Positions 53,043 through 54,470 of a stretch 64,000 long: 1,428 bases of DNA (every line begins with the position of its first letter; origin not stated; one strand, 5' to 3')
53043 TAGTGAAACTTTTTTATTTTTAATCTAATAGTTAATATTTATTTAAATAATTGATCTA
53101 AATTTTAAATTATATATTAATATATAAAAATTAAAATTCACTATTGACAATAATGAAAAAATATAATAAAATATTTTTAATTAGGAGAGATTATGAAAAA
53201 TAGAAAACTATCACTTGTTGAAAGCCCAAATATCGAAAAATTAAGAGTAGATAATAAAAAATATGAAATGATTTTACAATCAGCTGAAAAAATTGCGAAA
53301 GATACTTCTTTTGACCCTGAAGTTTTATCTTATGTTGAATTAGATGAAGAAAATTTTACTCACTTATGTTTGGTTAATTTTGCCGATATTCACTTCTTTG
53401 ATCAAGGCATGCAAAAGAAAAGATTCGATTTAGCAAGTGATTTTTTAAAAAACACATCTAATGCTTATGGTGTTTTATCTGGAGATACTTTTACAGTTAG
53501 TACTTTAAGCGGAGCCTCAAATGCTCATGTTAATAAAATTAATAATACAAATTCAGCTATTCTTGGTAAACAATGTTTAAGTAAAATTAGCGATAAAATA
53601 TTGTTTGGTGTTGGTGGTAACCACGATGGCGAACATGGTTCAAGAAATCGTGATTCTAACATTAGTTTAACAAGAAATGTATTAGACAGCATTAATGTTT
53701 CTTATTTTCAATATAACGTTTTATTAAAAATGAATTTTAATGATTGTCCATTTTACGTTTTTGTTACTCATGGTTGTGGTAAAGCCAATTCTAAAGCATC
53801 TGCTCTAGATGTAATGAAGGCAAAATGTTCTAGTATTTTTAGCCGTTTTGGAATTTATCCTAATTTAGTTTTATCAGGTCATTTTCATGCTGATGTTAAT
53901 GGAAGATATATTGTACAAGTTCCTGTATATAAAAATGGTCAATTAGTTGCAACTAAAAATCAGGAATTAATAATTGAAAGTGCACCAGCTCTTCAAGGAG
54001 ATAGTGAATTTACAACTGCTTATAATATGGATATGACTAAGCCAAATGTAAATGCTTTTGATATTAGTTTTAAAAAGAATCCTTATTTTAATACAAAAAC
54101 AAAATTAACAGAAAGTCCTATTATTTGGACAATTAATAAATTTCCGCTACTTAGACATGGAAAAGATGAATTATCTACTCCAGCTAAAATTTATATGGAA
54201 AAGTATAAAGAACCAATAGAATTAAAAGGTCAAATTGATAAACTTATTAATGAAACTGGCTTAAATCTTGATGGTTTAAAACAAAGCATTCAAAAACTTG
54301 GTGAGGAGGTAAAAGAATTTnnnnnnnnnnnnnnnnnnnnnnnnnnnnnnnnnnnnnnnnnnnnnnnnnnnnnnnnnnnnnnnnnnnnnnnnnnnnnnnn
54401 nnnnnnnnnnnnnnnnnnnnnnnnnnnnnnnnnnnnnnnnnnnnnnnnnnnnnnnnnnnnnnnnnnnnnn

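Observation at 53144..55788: Uncharacterised operon: intact metallophosphoesterase, degenerate paralogue and zinc ribbon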

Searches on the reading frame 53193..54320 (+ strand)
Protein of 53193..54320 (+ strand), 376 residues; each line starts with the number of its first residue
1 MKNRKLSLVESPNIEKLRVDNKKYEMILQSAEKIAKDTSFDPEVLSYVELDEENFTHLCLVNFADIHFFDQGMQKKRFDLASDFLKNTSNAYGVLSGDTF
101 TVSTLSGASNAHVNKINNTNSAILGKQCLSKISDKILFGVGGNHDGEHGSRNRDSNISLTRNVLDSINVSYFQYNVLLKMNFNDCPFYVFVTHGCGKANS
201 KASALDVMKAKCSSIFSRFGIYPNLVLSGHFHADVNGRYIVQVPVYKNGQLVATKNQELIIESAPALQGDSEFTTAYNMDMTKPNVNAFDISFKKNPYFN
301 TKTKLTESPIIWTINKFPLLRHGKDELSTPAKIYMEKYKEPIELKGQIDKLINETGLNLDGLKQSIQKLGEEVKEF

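Call 3: search_protein_families(library=pfam, proteins=[window:53193-54320:+], max_evalue=1)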
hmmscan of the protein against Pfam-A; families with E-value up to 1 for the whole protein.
window:53193-54320:+ (376 aa): 3 families
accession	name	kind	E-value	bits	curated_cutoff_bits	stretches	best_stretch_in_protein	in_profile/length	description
PF00149.33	Metallophos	-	0.095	13.6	21.5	1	63-194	6-115/191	Calcineurin-like phosphoesterase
PF08270.16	PRD_Mga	-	0.12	12.6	23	0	152-185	74-108/220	M protein trans-acting positive regulator (MGA) PRD domain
PF25610.1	HR1_TOCA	-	0.23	12.2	27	0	347-372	57-82/90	TOCA family HR1 domain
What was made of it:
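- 53193..54323 (+): Gene 1: intact metallophosphoesterase, 376 aa. It has an MPE core, a C-terminal beta-rich domain and terminal helices. The Pfam Metallophos match is below threshold (call 3).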

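Call 4: search_protein_families(library=padloc, proteins=[window:53193-54320:+], max_evalue=1)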
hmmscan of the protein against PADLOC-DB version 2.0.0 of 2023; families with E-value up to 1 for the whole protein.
window:53193-54320:+ (376 aa): 0 families

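Call 5: search_protein_families(library=phrogs, proteins=[window:53193-54320:+], max_evalue=1)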
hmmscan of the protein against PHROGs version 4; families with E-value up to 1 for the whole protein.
window:53193-54320:+ (376 aa): 1 family
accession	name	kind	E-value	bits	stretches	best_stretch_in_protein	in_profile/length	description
phrog_7339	-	DNA, RNA and nucleotide metabolism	2.6e-11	44.4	1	48-234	20-201/263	DNA repair exonuclease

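Call 6: search_protein_families(library=ncbifam, proteins=[window:53193-54320:+], max_evalue=1)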
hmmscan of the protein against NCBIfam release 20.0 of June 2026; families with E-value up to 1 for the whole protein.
window:53193-54320:+ (376 aa): 1 family
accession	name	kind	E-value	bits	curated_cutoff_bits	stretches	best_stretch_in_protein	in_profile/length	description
NF003842.0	PRK05421.1-4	equivalog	0.057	12.8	144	1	16-123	24-131/259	endonuclease/exonuclease/phosphatase family protein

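Call 8: find_homologous_proteins(query=window:53193-54320:+)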
Query window:53193-54320:+ (376 aa): 21 proteins with E <= 0.001 among 2131 candidates.
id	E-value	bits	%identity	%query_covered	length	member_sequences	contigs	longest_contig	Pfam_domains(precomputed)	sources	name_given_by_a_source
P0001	2.7e-249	844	100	100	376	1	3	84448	-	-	-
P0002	6.2e-212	721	85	100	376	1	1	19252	-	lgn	-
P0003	1.6e-192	657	77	100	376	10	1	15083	-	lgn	-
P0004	3.0e-191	653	81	93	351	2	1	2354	-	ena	-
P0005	1.3e-180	618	73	100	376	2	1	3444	-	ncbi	-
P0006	5.7e-178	609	71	100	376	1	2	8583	-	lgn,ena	-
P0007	1.9e-173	594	68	100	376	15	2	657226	-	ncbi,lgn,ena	-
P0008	2.0e-171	588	68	100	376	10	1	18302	-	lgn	-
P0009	3.3e-170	584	68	100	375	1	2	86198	-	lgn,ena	-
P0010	1.7e-167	575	67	100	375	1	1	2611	-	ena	-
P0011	3.0e-167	574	67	100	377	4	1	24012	-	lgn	-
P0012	1.1e-163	562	68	98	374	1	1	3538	-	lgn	-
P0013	1.5e-163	562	68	98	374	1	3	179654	-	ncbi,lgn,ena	-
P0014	2.8e-162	558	66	99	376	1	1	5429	-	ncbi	ncbi:MAG: hypothetical protein ACI4TI_03570 [Christensenellales bacterium]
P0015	9.8e-162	556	65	100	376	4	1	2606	-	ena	-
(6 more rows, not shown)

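Call 10: search_solved_structures(query=window:53193-54320:+, max_evalue=10, show_alignments=2)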
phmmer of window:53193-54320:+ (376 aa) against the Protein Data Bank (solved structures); distinct sequences matched with E-value up to 10: 3.
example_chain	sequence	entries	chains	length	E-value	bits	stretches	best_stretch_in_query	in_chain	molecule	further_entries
3u9u_A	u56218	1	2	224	0.24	13.5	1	20-82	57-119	Fab Heavy Chain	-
3v67_A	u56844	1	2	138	0.32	13.1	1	110-177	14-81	Sensor protein CpxA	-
6tz8_A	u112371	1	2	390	1.3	11.1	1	231-325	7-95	Serine/threonine-protein phosphatase 2B catalytic subunit A1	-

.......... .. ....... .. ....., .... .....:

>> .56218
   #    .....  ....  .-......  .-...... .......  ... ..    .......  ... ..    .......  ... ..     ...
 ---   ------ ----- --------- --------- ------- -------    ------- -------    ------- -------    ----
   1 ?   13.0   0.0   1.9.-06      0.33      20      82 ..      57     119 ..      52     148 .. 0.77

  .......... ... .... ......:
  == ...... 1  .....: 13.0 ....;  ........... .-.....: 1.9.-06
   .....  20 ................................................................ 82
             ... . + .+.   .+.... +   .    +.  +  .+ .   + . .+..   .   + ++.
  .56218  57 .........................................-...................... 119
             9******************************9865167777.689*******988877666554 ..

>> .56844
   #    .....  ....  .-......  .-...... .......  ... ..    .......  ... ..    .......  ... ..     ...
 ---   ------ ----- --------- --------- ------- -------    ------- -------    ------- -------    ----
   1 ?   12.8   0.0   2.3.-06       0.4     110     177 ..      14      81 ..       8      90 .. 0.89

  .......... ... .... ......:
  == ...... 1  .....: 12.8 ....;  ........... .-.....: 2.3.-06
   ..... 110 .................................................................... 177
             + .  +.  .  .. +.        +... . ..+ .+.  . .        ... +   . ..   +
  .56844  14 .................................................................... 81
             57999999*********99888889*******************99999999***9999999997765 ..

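Call 19: find_homologous_proteins(query=A1, max_evalue=0.001)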
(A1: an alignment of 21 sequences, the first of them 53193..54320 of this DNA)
Query A1 (21 sequences) (376 aa, profile of the alignment): 30 proteins with E <= 0.001 among 5745 candidates.
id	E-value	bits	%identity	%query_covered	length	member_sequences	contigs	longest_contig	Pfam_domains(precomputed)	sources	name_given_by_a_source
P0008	2.0e-198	677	68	100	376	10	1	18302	-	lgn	-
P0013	3.9e-198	676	68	98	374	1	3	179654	-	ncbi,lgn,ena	-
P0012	9.1e-198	674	68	98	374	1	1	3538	-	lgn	-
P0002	5.5e-197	672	85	100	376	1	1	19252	-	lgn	-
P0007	9.4e-197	671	68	100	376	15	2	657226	-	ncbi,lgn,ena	-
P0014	1.3e-195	667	66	99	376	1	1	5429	-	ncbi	ncbi:MAG: hypothetical protein ACI4TI_03570 [Christensenellales bacterium]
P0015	4.5e-195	666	65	100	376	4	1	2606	-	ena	-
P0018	8.2e-195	665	65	99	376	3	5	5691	-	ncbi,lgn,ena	-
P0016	2.1e-194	663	65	99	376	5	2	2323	-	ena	-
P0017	3.0e-194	663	65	98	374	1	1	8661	-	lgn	-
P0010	5.0e-194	662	67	100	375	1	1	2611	-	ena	-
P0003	9.4e-194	661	77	100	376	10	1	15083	-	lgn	-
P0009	3.5e-193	659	68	100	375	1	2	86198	-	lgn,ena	-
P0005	4.7e-193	659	73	100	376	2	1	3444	-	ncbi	-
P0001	1.3e-192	657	100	100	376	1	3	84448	-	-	-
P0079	3.8e-117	409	29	88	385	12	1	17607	-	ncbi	ncbi:MAG: hypothetical protein ACI4T2_01885 [Christensenellales bacterium]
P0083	2.2e-114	400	29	84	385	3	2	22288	-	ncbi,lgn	-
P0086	6.4e-14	69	22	35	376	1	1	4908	-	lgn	-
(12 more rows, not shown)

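Call 28: predict_structure(alignment_id=A3)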
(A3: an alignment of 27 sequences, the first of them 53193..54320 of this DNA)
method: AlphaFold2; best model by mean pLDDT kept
length: 376 residues; sequences in the alignment: 27
mean_pLDDT: 78.4   pTM: 0.80
mean pLDDT of the five models: 78.4, 76.7, 76.3, 73.8, 71.3
residues with pLDDT >= 90: 112; 70-90: 150; 50-70: 85; < 50: 29
segments of 3 or more residues with pLDDT < 50: 1-3, 33-41, 110-115, 368-376
pLDDT, mean of each block of 10 residues (from residue 1): 63 90 57 46 76 85 84 81 92 91 60 60 90 94 72 70 93 89 89 79 86 84 90 86 86 90 79 64 80 91 88 92 88 89 61 61 50 35
secondary structure, 60 per line:
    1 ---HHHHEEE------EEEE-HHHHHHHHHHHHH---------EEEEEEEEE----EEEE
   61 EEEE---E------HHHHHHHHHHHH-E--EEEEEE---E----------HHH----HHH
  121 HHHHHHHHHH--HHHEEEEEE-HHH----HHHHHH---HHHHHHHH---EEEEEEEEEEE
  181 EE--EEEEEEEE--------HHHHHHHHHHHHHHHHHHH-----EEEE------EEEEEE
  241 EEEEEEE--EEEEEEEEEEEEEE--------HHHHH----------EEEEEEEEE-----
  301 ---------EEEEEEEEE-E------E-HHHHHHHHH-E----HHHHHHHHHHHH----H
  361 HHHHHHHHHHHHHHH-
elements in order: H4-7 E8-10 E17-20 H22-34 E44-52 E57-64 H75-86 E91-96 H118-130 E136-141 H150-155 H159-166 E170-182 E185-192 H201-219 E225-228 E235-247 E250-263 H272-276 E287-295 E310-318 H329-337 H344-355 H360-375
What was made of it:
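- On PolD (DP1/DP2) or polymerase B-subunit modules: Only about 55 residues precede the MPE core in the model (call 28).
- Closest known: Archaeal PolD small subunit DP1 and eukaryotic polymerase B-subunits. Different: There is no large polymerase subunit and no OB-fold domain; only about 55 residues precede the MPE core (call 28).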

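Call 31: fold_search(model_id=the predicted structure, library=pdb)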
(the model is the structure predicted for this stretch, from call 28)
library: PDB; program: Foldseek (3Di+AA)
matches with E <= 10: 404; with E <= 0.001: 23
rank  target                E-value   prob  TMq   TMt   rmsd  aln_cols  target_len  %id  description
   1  9a6c_B                1.5e-06  1.00  0.32  0.26  13.1       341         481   13  Integrative model of YYDD-YYDB by crosslinking MS and deep learning (released 2024-09-18)
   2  9f2a_A                2.8e-06  1.00  0.43  0.36   6.7       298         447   13  Pyrococcus abyssi PolD in complex with Rpa2 winged-helix domain class 2 (composite map) (released 2024-12-04)
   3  8ppt_A                3.8e-06  1.00  0.43  0.37   6.3       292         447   13  Pyrococcus abyssi DNA polymerase D (PolD) in its editing mode bound to a primer/template substrate containing a mismat (released 2023-12-20)
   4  6knb_A                5.4e-06  1.00  0.45  0.38   6.0       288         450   17  PolD-PCNA-DNA (form A) (released 2020-08-05)
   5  9f29_A                1.1e-05  1.00  0.41  0.35   6.5       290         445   13  Pyrococcus abyssi PolD in complex with Rpa2 winged-helix domain class 1 (composite map) (released 2024-12-04)
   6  6hms_A                2.0e-05  1.00  0.41  0.39   7.0       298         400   12  Cryo-EM map of DNA polymerase D from Pyrococcus abyssi in complex with DNA (released 2019-01-30)
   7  5wly                  3.7e-05  1.00  0.32  0.51  11.8       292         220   11  E. coli LpxH- 8 mutations (released 2018-04-11)
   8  5b49_B                4.7e-05  1.00  0.30  0.43  11.0       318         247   10  Crystal structure of LpxH with manganese from Pseudomonas aeruginosa (released 2016-09-28)
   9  5b4b_B                5.3e-05  1.00  0.31  0.44   9.6       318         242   13  Crystal structure of LpxH with lipid X in spacegroup C2 (released 2016-09-28)
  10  3ck2                  6.7e-05  1.00  0.31  0.61  11.6       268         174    8  Crystal structure of conserved uncharacterized protein (predicted phosphoesterase COG0622) from Streptococcus pneumoniae (released 2008-04-01)
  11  5b4c_A                8.1e-05  1.00  0.32  0.48  10.3       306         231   11  Crystal structure of H10N mutant of LpxH with manganese (released 2016-09-28)
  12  8qjz                  8.1e-05  1.00  0.31  0.46  11.2       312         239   10  Crystal structure of E. coli LpxH in complex with lipid X (released 2024-04-17)
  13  5b4a_A                8.1e-05  1.00  0.31  0.46  10.6       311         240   12  Crystal structure of LpxH with lipid X in spacegroup P21 (released 2016-09-28)
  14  5b49_A                8.6e-05  1.00  0.32  0.48   8.8       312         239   11  Crystal structure of LpxH with manganese from Pseudomonas aeruginosa (released 2016-09-28)
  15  5b4d_B                1.4e-04  1.00  0.35  0.52   6.9       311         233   10  Crystal structure of H10N mutant of LpxH (released 2016-09-28)
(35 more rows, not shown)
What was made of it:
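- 53193..54323 (+): Foldseek against PDB finds YydB, PolD DP1, LpxH, Mre11 and Rv0805 at E 1e-6 to 1e-4 (calls 28, 31).
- On Metallophosphoesterase (calcineurin-like) superfamily - gene 1: There are 23 PDB matches at E<=1e-3, all MPE-fold proteins (calls 28, 31).
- Closest known: Mre11/SbcD nucleases. Same: Foldseek hits Mre11 at E 1.4e-4 to 1e-2 over about 350 columns (call 31).
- Closest known: Archaeal PolD small subunit DP1 and eukaryotic polymerase B-subunits. Same: These give the highest TM-scores for gene 1 (0.41-0.45; call 31).
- Structural neighbours of gene 1 include PolD DP1 (TMq 0.43-0.45) and Mre11 (call 31). Foldseek also finds LpxH, Rv0805 and COG0622-type phosphodiesterases at similar E-values (call 31). 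Gene 1 also resembles Rv0805 (a class III cyclic-nucleotide phosphodiesterase), LpxH and COG0622 enzymes at E 4e-5 to 2e-4 (call 31). The best PDB fold match of gene 1 is B. subtilis YydB, modelled with YydD (call 31). PP5 and calcineurin appear among the lower Foldseek hits of gene 1 (E 4e-4 to 2e-3; call 31). The PPP hits have the lowest TM-scores (0.23-0.29; call 31).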

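Call 37: search_dna_similar(query=window:53193-54320:+, collection=phages, mode=protein, max_evalue=0.01)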
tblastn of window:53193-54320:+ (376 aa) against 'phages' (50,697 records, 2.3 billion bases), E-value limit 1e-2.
No match.

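Call 52: search_solved_structures(query=A3, max_evalue=10, show_alignments=2)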
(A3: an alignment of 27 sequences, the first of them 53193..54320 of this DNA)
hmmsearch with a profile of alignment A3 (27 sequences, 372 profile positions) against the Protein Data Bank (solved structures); distinct sequences matched with E-value up to 10: 0.

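Call 55: search_protein_families(library=pfam, alignment_id=A3, max_evalue=0.1)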
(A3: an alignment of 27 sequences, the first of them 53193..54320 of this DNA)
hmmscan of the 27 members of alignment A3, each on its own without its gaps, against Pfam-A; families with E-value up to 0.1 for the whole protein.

A. member 1, window:53193-54320:+ (376 aa): 1 family
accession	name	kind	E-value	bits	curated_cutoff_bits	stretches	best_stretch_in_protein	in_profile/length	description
PF00149.33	Metallophos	-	0.095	13.6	21.5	0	63-194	6-115/191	Calcineurin-like phosphoesterase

B. families by the number of members that match (of 27 scanned): 4 families
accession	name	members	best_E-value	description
PF00149.33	Metallophos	23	5.9e-05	Calcineurin-like phosphoesterase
PF02743.24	dCache_1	1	0.0098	Cache domain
PF19226.5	DisA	1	0.026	DisA glycoprotein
PF12850.12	Metallophos_2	1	0.084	Calcineurin-like phosphoesterase superfamily domain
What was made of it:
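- On Metallophosphoesterase (calcineurin-like) superfamily - gene 1: 23 of 27 relatives match at E<=0.1, best 5.9e-5 (call 55).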

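Call 65: search_protein_families(library=phrogs, alignment_id=A3, max_evalue=0.001)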
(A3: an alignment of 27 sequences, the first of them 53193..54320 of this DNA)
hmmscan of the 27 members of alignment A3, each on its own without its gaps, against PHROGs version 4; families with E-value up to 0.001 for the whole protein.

A. member 1, window:53193-54320:+ (376 aa): 1 family
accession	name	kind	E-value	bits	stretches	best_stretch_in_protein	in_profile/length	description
phrog_7339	-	DNA, RNA and nucleotide metabolism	2.6e-11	44.4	1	48-234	20-201/263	DNA repair exonuclease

B. families by the number of members that match (of 27 scanned): 4 families
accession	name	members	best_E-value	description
phrog_7339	-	27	1e-28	DNA repair exonuclease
phrog_323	-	1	9.5e-08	transcriptional regulator, D5-like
phrog_284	-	1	4.7e-05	exonuclease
phrog_704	-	1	0.00055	DNA repair exonuclease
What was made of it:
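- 53193..54323 (+): It matches phrog_7339 at E 2.6e-11, and all 27 family members match (calls 5, 65).
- On phrog_7339: E 2.6e-11 for the window protein, and 27 of 27 relatives match (best 1e-28; calls 5, 65).
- Closest known: phrog_7339 phage metallophosphoesterases, annotated 'DNA repair exonuclease'. Same: This is the only significant sequence-family match of gene 1 (E 2.6e-11, and 27 of 27 relatives; calls 5, 65).
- All 27 gene 1 relatives hit phrog_7339, annotated 'DNA repair exonuclease' (best 1e-28; call 65). The only significant sequence-family link is to a phage family annotated as an exonuclease (call 65).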

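Call 67: search_dna_similar(query=P0086, collection=phages, mode=protein, max_evalue=0.001, max_rows=15)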
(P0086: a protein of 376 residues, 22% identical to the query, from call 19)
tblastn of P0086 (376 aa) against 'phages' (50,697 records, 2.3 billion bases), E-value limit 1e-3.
Records with a match: 14; places in all: 14; records where one place covers at least 80% of the query: 0.
Best place of each record, by identity: <60% 14.
By first word of the organism name: Bacillus 7; Marinitoga 3; Caudoviricetes 1; Moorella 1; Eggerthella 1; Tunturiibacter 1.
By host as written in the record: Bacillus megaterium Km Sp- 2; Bacillus megaterium Km 2; Methanofastidiosa 1; Bacillus australimaris sKR4M-27 1; Bacillus cereus 1; Bacillus cereus BC102p 1; Moorella thermoacetica DSM 103132 1; Eggerthella lenta DA753 1; and 4 more.
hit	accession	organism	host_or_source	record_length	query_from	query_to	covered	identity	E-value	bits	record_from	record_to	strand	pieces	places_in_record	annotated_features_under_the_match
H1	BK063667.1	Caudoviricetes sp. vir520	Methanofastidiosa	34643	115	373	69%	33.1%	3e-37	148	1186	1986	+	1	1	DNA repair exonuclease | hypothetical protein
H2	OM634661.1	Bacillus phage vB_BauM_KLEB27-3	Bacillus australimaris sKR4M-27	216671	124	360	63%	29.9%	7e-18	91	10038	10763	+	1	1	hypothetical protein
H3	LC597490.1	Bacillus phage vB_BceM_WH1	Bacillus cereus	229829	140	366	60%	30.3%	6e-19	95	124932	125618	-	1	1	hypothetical protein_gp114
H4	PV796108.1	Bacillus phage Edson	Bacillus cereus BC102p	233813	140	366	60%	29.4%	5e-18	92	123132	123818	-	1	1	hypothetical protein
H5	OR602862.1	Moorella phage MTATph1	Moorella thermoacetica DSM 103132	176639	142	361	59%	26.5%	3e-12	74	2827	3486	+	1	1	DNA repair exonuclease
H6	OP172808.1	Eggerthella phage EL753P1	Eggerthella lenta DA753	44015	142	366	60%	25.1%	7e-6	54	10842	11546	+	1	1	hypothetical protein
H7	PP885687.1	Tunturiibacter phage Tunturi_4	Tunturiibacter empetritectus M8UP27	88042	130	275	39%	29.3%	1e-5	53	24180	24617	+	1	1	DNA repair exonuclease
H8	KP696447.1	Bacillus phage Stahl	Bacillus megaterium Km Sp-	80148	130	275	39%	28.4%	1e-11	72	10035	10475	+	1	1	hypothetical protein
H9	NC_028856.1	Bacillus phage Stahl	Bacillus megaterium Km Sp-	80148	130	275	39%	28.4%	1e-11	72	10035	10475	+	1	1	DNA repair exonuclease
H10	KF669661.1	Bacillus phage Slash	Bacillus megaterium Km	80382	130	275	39%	28.4%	1e-11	72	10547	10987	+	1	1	DNA repair exonuclease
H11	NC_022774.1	Bacillus phage Slash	Bacillus megaterium Km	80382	130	275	39%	28.4%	1e-11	72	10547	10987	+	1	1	DNA repair exonuclease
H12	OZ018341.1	Marinitoga phage MPV1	-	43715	138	266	34%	29.5%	2e-10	69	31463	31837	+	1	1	Metallophosphoesterase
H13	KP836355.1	Marinitoga camini virus 1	Marinitoga camini 1197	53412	140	265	34%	26.2%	7e-7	57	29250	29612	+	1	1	hypothetical protein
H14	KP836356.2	Marinitoga camini virus 2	Marinitoga camini 1155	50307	140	265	34%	25.4%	1e-6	57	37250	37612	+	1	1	DNA repair exonuclease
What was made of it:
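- Gene 1 relatives occur in phages (calls 65, 67).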

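Call 68: find_encoding_contigs(protein=P0086, flank=8000, max_places=2)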
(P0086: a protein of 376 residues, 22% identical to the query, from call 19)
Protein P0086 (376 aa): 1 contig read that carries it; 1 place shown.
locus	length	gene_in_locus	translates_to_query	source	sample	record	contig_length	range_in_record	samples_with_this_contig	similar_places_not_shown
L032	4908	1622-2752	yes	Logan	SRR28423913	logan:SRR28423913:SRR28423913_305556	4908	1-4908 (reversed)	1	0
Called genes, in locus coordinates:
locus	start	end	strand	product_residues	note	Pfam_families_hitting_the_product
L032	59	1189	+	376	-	-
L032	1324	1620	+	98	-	-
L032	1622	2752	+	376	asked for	-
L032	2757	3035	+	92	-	-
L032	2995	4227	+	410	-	PF04851:ResIII (faint), PF00176:SNF2-rel_dom (faint)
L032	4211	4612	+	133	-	-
